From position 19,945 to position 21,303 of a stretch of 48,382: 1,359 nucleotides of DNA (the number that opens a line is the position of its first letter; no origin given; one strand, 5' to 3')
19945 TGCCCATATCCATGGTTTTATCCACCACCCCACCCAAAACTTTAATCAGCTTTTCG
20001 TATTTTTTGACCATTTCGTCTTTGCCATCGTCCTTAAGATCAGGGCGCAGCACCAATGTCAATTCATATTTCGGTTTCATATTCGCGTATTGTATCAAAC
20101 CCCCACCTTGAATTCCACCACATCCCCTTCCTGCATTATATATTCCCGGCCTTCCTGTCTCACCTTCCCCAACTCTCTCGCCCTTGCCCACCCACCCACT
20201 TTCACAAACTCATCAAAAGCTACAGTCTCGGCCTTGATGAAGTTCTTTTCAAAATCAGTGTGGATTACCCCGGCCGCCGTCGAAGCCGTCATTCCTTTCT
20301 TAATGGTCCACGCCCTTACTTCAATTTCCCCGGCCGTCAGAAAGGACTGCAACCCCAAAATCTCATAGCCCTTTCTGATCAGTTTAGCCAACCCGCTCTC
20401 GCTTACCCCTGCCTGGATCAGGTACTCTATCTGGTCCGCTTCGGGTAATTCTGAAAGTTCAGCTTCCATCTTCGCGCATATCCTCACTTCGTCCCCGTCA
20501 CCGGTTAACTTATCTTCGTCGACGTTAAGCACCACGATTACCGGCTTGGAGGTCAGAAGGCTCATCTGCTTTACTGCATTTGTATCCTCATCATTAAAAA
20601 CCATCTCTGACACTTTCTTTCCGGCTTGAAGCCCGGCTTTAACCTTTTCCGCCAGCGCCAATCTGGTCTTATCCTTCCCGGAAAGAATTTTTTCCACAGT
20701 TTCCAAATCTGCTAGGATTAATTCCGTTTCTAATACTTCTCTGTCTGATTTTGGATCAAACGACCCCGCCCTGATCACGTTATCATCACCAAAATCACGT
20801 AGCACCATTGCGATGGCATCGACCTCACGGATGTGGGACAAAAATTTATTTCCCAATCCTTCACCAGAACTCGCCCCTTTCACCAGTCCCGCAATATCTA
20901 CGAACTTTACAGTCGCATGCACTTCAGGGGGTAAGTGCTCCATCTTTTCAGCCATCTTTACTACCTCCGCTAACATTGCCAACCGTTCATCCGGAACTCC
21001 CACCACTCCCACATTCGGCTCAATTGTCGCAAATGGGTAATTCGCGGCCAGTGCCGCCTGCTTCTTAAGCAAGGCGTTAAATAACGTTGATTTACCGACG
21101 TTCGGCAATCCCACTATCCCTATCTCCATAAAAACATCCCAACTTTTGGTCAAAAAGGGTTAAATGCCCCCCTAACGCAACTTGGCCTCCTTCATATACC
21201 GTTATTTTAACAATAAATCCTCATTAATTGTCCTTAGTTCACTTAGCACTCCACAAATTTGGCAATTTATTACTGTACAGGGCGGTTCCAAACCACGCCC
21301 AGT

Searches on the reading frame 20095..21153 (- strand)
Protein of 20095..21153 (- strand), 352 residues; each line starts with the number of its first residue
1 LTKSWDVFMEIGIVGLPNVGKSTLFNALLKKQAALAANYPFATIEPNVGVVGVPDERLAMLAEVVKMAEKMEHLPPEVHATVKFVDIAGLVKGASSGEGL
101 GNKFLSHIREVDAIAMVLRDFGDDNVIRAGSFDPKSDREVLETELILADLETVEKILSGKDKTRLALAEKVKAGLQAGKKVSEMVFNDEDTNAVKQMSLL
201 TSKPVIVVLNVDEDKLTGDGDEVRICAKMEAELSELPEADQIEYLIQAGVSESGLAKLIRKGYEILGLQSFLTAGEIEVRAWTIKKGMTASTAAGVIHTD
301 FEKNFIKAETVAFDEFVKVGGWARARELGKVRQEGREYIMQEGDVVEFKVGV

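Call 9: search_protein_families(library=pfam, proteins=[window:20095-21153:-], max_evalue=0.001)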
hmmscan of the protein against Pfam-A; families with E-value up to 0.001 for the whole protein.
window:20095-21153:- (352 aa): 3 families
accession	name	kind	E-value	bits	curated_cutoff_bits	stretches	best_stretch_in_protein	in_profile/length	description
PF06071.19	YchF-GTPase_C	-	1.1e-34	118.8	27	1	268-350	1-83/84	Protein of unknown function (DUF933)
PF01926.29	MMR_HSR1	-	8.1e-22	77.9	21.9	1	10-121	1-85/113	50S ribosome-binding GTPase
PF02421.24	FeoB_N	-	4.1e-07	30.1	27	1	10-56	2-47/156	Ferrous iron transport protein B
